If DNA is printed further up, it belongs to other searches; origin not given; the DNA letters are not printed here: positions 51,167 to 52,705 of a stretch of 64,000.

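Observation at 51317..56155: A self-contained FkbH/ACP/AcpS acyl-loading set with an AAC(3)-methyltransferase fusion suggests an O-methyl-glyceroyl-type decoration of a nonulosonic acid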

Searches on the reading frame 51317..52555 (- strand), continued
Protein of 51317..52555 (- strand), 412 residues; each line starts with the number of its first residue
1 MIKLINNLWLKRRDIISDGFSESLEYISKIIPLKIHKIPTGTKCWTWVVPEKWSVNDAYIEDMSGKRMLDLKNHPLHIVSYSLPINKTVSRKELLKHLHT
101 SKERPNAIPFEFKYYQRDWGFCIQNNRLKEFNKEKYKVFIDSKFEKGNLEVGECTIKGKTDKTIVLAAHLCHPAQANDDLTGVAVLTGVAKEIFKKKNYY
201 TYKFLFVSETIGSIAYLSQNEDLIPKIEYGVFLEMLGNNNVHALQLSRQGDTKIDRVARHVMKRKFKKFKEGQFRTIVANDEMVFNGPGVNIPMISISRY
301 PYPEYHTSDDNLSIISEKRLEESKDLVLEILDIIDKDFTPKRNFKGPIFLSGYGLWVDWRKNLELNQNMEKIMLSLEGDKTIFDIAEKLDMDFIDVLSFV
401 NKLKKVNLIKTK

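Call 26: search_protein_families(library=pfam, proteins=[P0121, P0129, P0130, P0138, P0146, P0151, P0128, P0236, P0155, P0270], max_evalue=0.00001)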
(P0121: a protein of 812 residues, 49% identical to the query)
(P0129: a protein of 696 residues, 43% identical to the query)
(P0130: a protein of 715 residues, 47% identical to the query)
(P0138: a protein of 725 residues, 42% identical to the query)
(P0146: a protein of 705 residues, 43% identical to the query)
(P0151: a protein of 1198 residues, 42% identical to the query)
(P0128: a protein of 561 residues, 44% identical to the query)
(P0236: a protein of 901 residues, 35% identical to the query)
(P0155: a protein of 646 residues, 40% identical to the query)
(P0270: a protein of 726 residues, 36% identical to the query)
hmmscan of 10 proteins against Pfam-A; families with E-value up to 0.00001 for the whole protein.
P0121 (812 aa): 5 families
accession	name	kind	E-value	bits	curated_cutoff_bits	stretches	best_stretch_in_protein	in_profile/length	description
PF16254.10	DUF4910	-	1.2e-65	221.2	26.6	1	275-608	3-247/247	Domain of unknown function (DUF4910)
PF02522.19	Antibiotic_NAT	-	7.7e-39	134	25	1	38-255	2-231/232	Aminoglycoside 3-N-acetyltransferase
PF09940.16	DUF2172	-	2.8e-27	95.4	27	1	327-417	1-92/92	Domain of unknown function (DUF2172)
PF01648.25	ACPS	-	4.8e-13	49.6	25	1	704-798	1-102/111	4'-phosphopantetheinyl transferase superfamily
PF04389.22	Peptidase_M28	-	5.5e-06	26.7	21.3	0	429-600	5-191/193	Peptidase family M28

P0129 (696 aa): 3 families
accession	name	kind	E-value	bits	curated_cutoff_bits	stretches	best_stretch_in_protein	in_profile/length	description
PF16254.10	DUF4910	-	6.5e-55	186.1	26.6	1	283-619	3-247/247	Domain of unknown function (DUF4910)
PF09940.16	DUF2172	-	1.3e-28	99.7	27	1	336-425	2-92/92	Domain of unknown function (DUF2172)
PF02522.19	Antibiotic_NAT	-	2.2e-28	99.9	25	1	34-249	1-227/232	Aminoglycoside 3-N-acetyltransferase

P0130 (715 aa): 4 families
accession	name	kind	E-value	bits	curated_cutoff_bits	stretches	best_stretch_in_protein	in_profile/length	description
PF16254.10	DUF4910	-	3.4e-57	193.6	26.6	1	287-635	2-245/247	Domain of unknown function (DUF4910)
PF02522.19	Antibiotic_NAT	-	1.7e-32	113.3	25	1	45-245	12-229/232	Aminoglycoside 3-N-acetyltransferase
PF09940.16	DUF2172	-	4.6e-27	94.7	27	1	342-431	3-91/92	Domain of unknown function (DUF2172)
PF04389.22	Peptidase_M28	-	1.1e-13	51.8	21.3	1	462-627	16-189/193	Peptidase family M28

P0138 (725 aa): 4 families
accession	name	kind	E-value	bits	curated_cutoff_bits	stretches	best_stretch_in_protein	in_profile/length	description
PF16254.10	DUF4910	-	3e-64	216.6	26.6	1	303-646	2-247/247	Domain of unknown function (DUF4910)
PF02522.19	Antibiotic_NAT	-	3.5e-31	109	25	1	39-263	1-231/232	Aminoglycoside 3-N-acetyltransferase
PF09940.16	DUF2172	-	2.1e-27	95.8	27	1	352-443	1-92/92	Domain of unknown function (DUF2172)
PF04389.22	Peptidase_M28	-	1.6e-08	35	21.3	1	456-639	6-192/193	Peptidase family M28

P0146 (705 aa): 4 families
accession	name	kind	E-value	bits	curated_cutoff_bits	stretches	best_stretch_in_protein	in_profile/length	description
PF16254.10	DUF4910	-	1.3e-63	214.5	26.6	1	287-632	2-247/247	Domain of unknown function (DUF4910)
PF02522.19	Antibiotic_NAT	-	6.4e-28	98.3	25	1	50-247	17-231/232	Aminoglycoside 3-N-acetyltransferase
PF09940.16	DUF2172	-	4.3e-25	88.3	27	1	336-425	1-91/92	Domain of unknown function (DUF2172)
PF04389.22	Peptidase_M28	-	1.1e-07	32.2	21.3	1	438-625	5-192/193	Peptidase family M28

P0151 (1198 aa): 3 families
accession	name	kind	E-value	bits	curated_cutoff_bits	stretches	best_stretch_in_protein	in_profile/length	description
PF16254.10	DUF4910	-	4.3e-59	199.8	26.6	1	764-1106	3-247/247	Domain of unknown function (DUF4910)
PF02522.19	Antibiotic_NAT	-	3.3e-33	115.6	25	1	499-721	2-229/232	Aminoglycoside 3-N-acetyltransferase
PF09940.16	DUF2172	-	5.3e-24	84.9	27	1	812-902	1-91/92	Domain of unknown function (DUF2172)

P0128 (561 aa): 2 families
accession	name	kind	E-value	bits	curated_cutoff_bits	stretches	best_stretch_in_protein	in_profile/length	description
PF16254.10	DUF4910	-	1.6e-67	227.4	26.6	1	138-480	2-246/247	Domain of unknown function (DUF4910)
PF09940.16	DUF2172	-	3.1e-28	98.4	27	1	187-278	1-92/92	Domain of unknown function (DUF2172)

P0236 (901 aa): 7 families
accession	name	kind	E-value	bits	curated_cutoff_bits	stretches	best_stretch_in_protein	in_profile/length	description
PF16254.10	DUF4910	-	4.5e-98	327.4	26.6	1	473-810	1-247/247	Domain of unknown function (DUF4910)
PF03721.20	UDPG_MGDP_dh_N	-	4.1e-56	189.9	27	1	1-187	1-186/187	UDP-glucose/GDP-mannose dehydrogenase family, NAD binding domain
PF09940.16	DUF2172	-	1.8e-39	134.5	27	1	523-614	1-92/92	Domain of unknown function (DUF2172)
PF03720.21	UDPG_MGDP_dh_C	-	2.4e-28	99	30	1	332-432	1-101/103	UDP-glucose/GDP-mannose dehydrogenase family, UDP binding domain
PF00984.24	UDPG_MGDP_dh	-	2.2e-27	95.4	25.4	1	203-309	1-93/94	UDP-glucose/GDP-mannose dehydrogenase family, central domain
PF16221.11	HTH_47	-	3.9e-22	78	27.1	1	812-887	2-77/78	winged helix-turn-helix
PF04389.22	Peptidase_M28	-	1.8e-07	31.6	21.3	1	631-802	10-191/193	Peptidase family M28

P0155 (646 aa): 3 families
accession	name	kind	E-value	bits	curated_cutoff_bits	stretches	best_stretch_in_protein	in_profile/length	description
PF16254.10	DUF4910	-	2.8e-54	184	26.6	1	233-570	2-247/247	Domain of unknown function (DUF4910)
PF09940.16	DUF2172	-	6.5e-23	81.4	27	1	282-373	1-91/92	Domain of unknown function (DUF2172)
PF04389.22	Peptidase_M28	-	4.4e-11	43.3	21.3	1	389-562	8-191/193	Peptidase family M28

P0270 (726 aa): 7 families
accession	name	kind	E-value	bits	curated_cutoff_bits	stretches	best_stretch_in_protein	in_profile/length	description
PF16254.10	DUF4910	-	5.7e-94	314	26.6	1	8-354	1-247/247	Domain of unknown function (DUF4910)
PF09940.16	DUF2172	-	5e-32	110.6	27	1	64-155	1-92/92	Domain of unknown function (DUF2172)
PF16221.11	HTH_47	-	1.4e-17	63.4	27.1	1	356-428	2-76/78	winged helix-turn-helix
PF13489.12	Methyltransf_23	-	2.3e-13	50.7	27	1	526-634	11-123/164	Methyltransferase domain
PF13847.12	Methyltransf_31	-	1e-08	35.4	27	1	533-630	2-113/145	Methyltransferase domain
PF08241.18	Methyltransf_11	-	2.1e-07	31.9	21.2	1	539-626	1-95/95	Methyltransferase domain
PF13649.12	Methyltransf_25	-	2e-06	28.8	27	0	538-622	1-97/97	Methyltransferase domain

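Call 27: search_solved_structures(query=window:51317-52555:-, max_evalue=0.01, show_alignments=2)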
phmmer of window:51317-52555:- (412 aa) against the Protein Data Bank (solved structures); distinct sequences matched with E-value up to 0.01: 2.
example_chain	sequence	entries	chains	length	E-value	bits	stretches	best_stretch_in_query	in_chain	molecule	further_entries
3k9t_A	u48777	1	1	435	3.7e-76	259.8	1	3-410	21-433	putative peptidase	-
2ek8_A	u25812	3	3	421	0.0036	19.4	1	160-327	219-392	Aminopeptidase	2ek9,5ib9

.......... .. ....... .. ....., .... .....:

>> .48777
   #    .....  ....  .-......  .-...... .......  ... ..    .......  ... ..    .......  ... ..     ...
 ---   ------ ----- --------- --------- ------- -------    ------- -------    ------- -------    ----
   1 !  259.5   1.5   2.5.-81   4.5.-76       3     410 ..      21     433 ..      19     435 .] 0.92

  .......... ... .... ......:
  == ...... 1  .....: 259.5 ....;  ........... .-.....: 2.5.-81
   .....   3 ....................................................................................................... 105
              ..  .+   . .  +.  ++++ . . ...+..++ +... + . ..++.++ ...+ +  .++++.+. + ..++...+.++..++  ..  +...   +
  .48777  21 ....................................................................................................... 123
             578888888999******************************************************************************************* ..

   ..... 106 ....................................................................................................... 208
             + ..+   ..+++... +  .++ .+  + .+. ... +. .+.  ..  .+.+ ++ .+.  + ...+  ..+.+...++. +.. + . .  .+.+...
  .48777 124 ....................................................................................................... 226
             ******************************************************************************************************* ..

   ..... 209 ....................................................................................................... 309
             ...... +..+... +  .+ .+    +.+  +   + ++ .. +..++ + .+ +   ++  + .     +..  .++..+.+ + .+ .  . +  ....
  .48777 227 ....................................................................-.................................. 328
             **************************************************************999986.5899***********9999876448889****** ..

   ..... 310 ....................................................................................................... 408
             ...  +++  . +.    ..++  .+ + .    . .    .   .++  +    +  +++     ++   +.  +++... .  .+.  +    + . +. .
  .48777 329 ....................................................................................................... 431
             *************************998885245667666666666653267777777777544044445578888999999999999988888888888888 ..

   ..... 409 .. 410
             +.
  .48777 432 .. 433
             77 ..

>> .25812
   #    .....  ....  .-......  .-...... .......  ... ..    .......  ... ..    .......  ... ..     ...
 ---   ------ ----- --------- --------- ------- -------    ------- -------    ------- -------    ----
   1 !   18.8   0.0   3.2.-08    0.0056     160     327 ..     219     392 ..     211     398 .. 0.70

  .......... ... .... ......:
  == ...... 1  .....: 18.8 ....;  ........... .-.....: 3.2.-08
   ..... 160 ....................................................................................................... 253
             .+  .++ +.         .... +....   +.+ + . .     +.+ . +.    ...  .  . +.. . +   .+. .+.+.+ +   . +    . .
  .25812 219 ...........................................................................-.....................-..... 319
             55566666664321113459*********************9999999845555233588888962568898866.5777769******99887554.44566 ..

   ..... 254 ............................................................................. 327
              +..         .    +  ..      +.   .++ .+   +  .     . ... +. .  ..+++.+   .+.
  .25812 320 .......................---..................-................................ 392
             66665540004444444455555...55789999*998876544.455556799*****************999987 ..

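Call 33: list_cluster_members(proteins=[P0123, P0141, P0169, P0182, P0188, P0190, P0203, P0253, P0142, P0199])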
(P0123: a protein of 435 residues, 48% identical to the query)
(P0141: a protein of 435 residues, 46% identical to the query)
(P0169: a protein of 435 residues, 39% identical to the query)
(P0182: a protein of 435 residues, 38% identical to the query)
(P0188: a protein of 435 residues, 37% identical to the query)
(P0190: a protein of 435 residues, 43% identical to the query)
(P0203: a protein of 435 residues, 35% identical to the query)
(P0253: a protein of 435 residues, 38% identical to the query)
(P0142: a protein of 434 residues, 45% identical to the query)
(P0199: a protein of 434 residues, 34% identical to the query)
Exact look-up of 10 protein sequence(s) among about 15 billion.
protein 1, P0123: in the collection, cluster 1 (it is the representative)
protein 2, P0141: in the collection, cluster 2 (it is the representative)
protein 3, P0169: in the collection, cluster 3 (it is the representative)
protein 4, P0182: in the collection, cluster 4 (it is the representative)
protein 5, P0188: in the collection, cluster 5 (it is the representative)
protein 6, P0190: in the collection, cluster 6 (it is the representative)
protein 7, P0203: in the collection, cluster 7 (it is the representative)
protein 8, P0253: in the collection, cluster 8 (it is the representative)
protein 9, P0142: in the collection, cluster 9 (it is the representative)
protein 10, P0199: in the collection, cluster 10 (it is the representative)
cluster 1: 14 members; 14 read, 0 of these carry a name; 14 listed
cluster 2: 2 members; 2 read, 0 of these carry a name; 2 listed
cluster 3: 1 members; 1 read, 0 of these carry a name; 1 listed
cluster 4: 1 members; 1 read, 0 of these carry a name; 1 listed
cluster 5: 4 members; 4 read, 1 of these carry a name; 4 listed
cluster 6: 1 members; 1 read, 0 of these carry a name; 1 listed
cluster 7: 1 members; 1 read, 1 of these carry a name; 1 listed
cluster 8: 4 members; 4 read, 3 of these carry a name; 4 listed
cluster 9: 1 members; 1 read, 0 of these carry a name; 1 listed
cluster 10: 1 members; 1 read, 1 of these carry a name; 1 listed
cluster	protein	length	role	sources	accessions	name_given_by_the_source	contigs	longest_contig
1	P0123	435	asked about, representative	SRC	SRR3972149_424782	-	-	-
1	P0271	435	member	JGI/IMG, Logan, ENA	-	-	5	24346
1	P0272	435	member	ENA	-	-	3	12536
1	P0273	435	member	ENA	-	-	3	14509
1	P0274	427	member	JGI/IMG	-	-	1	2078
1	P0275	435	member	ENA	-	-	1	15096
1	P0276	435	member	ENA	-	-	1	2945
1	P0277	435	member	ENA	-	-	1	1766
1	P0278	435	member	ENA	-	-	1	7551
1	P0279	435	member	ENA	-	-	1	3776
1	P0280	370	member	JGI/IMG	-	-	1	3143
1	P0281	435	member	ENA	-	-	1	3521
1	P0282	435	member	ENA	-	-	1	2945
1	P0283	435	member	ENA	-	-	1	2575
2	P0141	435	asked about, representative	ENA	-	-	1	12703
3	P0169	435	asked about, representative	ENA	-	-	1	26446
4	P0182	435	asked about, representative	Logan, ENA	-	-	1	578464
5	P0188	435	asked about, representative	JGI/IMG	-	-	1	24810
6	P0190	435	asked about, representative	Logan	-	-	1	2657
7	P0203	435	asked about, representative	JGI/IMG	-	aminopeptidase-like protein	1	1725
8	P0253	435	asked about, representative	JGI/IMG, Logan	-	aminopeptidase-like protein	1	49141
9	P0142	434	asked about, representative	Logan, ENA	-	-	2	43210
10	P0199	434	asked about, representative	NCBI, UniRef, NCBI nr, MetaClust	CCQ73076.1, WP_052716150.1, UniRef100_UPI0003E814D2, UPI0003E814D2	DUF4910 domain-containing protein [Magnetospira sp. QH-2] | DUF4910 domain-containing protein n=1 Tax=Magnetospira sp. (strain QH-2) TaxID=1288970 ... | status=active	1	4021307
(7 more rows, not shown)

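Call 37: find_related_loci(query=A2, collection=genome_contigs, flank=10000)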
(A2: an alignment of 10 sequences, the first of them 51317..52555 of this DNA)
Query A2 (412 aa) in genome_contigs; peptide patterns used: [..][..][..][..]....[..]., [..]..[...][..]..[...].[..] (x = any residue, [..] = any of these).
469 stretches matched a pattern; 435 encode a relative of the query (tblastn E <= 1e-3); the best 80 are kept; 80 distinct loci.
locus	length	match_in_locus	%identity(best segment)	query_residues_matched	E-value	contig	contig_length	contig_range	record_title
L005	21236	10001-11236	78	1-412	0e+0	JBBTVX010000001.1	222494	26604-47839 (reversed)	MAG: Patescibacteria group bacterium isolate H43-bin088_1 H43_bin088_1_000000000001, whole genome shotgun sequence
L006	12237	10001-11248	77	1-401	0e+0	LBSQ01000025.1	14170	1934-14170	MAG: Parcubacteria group bacterium GW2011_GWA2_37_10 US35_C0025, whole genome shotgun sequence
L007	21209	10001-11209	71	1-403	0e+0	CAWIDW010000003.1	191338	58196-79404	MAG: uncultured bacterium isolate MFD04540.bin.3.21 genome assembly, contig: contig_3310, whole genome shotgun sequence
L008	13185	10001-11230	72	1-410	0e+0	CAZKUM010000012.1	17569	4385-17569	MAG TPA_asm: uncultured Candidatus Saccharibacteria bacterium isolate binchicken_co266_246 genome assembly, contig: NODE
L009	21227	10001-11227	69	1-409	0e+0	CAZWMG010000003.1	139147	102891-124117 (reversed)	MAG TPA_asm: uncultured Planctomycetia bacterium isolate SRP167671_co1_128 genome assembly, contig: NODE_87_length_13914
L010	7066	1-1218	73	5-410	0e+0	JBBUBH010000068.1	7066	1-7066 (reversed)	MAG: Patescibacteria group bacterium isolate H52-bin061_1 H52_bin061_1_000000000068, whole genome shotgun sequence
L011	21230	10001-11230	70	1-410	0e+0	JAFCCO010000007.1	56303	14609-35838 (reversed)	MAG: Candidatus Iainarchaeum archaeon isolate AB_3033_Bin_60 AB_3033_Bin_60_scaffold_448, whole genome shotgun sequence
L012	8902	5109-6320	71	9-412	0e+0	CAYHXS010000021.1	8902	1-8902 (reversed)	MAG TPA_asm: uncultured Candidatus Saccharibacteria bacterium isolate ERP119705_co17_1020 genome assembly, contig: NODE_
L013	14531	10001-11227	71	1-409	0e+0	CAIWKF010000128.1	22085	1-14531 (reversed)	MAG: Candidatus Staskawiczbacteria bacterium isolate Loclat_bin-05792 genome assembly, contig: bin-05792:128/137, whole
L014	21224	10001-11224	71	3-410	0e+0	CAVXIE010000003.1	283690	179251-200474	MAG: Candidatus Staskawiczbacteria bacterium isolate MFD03044.bin.2.105 genome assembly, contig: contig_49098, whole gen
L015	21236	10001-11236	67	1-412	0e+0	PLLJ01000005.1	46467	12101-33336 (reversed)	MAG: Candidatus Omnitrophota bacterium isolate fen_1321 73.20120800_E3X.43_contig_451, whole genome shotgun sequence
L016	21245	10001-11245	68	1-410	0e+0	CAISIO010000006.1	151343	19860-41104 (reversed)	MAG: Candidatus Staskawiczbacteria bacterium isolate MJ-time_bin-6037 genome assembly, contig: bin-6037:06/45, whole gen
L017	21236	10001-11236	65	1-412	0e+0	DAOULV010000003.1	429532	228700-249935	MAG TPA_asm: Dehalococcoidales bacterium isolate W31_56 k127_8924, whole genome shotgun sequence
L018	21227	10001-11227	64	1-409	0e+0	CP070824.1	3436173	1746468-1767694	MAG: Candidatus Zixiibacteriota bacterium isolate bin1124 chromosome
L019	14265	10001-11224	66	1-403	0e+0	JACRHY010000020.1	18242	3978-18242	MAG: Parcubacteria group bacterium isolate NC_groundwater_1789_Pr3_B-0.1um_50_11 SR-2_scaffold_141_1935952, whole genome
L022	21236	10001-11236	77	1-412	0e+0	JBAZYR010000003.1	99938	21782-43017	MAG: Candidatus Staskawiczbacteria bacterium isolate SO_2017_GW1_85 NODE_1379_length_99938_cov_1.408141_OW334_2017, whol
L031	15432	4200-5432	47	1-410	2e-142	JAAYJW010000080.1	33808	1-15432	MAG: candidate division WS1 bacterium isolate AS10tlH2TH_342 34691_AS10, whole genome shotgun sequence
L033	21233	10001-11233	47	1-410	1e-141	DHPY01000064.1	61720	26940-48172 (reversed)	MAG TPA_asm: Armatimonadetes bacterium UBA5352 UBA5352_contig_4488, whole genome shotgun sequence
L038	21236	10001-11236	47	1-411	6e-140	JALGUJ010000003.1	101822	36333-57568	MAG: Candidatus Zipacnadia bacterium isolate Meg22_1214_Bin_167 Meg22_1214_Bin_167_scaffold_225, whole genome shotgun se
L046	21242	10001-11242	51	4-410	2e-136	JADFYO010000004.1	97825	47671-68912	MAG: Nitrospirae bacterium isolate nDJH8bin6 nDJH8_bin6_NODE_4_length_97825_cov_193.014964, whole genome shotgun sequenc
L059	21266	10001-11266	46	1-409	1e-131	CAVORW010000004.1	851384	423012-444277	MAG: uncultured Chloroflexia bacterium isolate MFD09964.bin.2.12 genome assembly, contig: contig_30722, whole genome sho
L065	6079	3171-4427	46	1-410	7e-131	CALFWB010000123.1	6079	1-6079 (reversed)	MAG: uncultured Anaerolineales bacterium isolate H1_Bin_METABAT__117_1_1 genome assembly, contig: c_000000364896, whole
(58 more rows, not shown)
